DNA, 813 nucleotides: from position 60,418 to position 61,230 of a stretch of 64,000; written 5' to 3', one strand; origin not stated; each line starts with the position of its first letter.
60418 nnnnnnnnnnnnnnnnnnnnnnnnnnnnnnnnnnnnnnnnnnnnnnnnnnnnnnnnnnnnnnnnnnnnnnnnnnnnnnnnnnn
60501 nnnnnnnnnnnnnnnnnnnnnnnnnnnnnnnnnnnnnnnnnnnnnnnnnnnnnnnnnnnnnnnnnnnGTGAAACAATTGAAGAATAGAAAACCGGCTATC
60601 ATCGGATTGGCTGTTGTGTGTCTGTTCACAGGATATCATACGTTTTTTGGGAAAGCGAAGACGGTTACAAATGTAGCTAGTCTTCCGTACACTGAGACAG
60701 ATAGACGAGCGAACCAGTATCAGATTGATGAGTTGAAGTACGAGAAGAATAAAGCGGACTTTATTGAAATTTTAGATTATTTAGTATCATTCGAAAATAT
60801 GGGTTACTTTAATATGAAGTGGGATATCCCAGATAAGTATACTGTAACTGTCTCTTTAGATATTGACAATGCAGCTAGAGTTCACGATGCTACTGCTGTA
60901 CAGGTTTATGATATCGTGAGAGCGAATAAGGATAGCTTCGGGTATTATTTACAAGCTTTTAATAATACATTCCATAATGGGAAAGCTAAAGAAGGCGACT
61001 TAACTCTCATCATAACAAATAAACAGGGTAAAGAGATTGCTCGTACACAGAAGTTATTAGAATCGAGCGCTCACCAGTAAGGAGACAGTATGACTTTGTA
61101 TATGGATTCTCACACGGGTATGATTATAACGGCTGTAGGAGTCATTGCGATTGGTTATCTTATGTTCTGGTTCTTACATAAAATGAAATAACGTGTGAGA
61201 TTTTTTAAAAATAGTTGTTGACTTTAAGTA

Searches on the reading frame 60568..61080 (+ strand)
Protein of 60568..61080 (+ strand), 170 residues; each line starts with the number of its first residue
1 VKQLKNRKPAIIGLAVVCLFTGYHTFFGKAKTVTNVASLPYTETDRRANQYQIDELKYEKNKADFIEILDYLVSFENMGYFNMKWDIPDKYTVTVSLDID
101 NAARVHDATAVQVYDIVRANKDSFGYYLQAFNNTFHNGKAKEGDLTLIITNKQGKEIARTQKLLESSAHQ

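Call 19: search_protein_families(library=pfam, proteins=[window:60568-61080:+], max_evalue=10)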
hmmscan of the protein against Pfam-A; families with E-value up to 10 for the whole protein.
window:60568-61080:+ (170 aa): 1 family
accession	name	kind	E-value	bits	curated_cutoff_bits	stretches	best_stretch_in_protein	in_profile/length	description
PF24931.1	ACT_ACR9_3rd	-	0.063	13.8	27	1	113-162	26-72/98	ACR9-like, ACT-like domain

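Call 86: search_solved_structures(query=window:60568-61080:+, max_evalue=10)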
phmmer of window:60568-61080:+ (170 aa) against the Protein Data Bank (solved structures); distinct sequences matched with E-value up to 10: 12.
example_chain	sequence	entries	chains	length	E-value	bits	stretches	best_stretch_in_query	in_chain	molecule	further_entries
3e1q_A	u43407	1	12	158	0.25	14.5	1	52-116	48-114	BACTERIOFERRITIN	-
4xku_A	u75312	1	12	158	0.29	14.3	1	52-117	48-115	Bacterioferritin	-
3ghq_A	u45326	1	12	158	0.32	14.2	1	51-117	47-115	Bacterioferritin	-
1bcf_A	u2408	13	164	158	0.34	14.1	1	52-117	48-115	BACTERIOFERRITIN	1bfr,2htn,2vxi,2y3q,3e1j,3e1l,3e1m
4xkt_A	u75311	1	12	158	0.35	14.1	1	52-117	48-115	Bacterioferritin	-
3e2c_A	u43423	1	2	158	0.36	14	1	52-117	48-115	Bacterioferritin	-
4cvr_A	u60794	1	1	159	0.36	14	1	51-110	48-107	BACTERIOFERRITIN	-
4u3g_A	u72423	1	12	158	0.37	14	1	52-117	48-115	Bacterioferritin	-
4xks_A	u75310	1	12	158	0.4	13.8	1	52-117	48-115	Bacterioferritin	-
4cvp_A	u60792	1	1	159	0.43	13.8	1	51-110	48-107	BACTERIOFERRITIN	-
4cvs_A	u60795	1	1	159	0.51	13.5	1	51-110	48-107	BACTERIOFERRITIN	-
4cvt_A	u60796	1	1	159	0.56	13.4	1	51-110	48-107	BACTERIOFERRITIN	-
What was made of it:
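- Tried and rejected: A phmmer search of PDB sequences found nothing (call 86).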
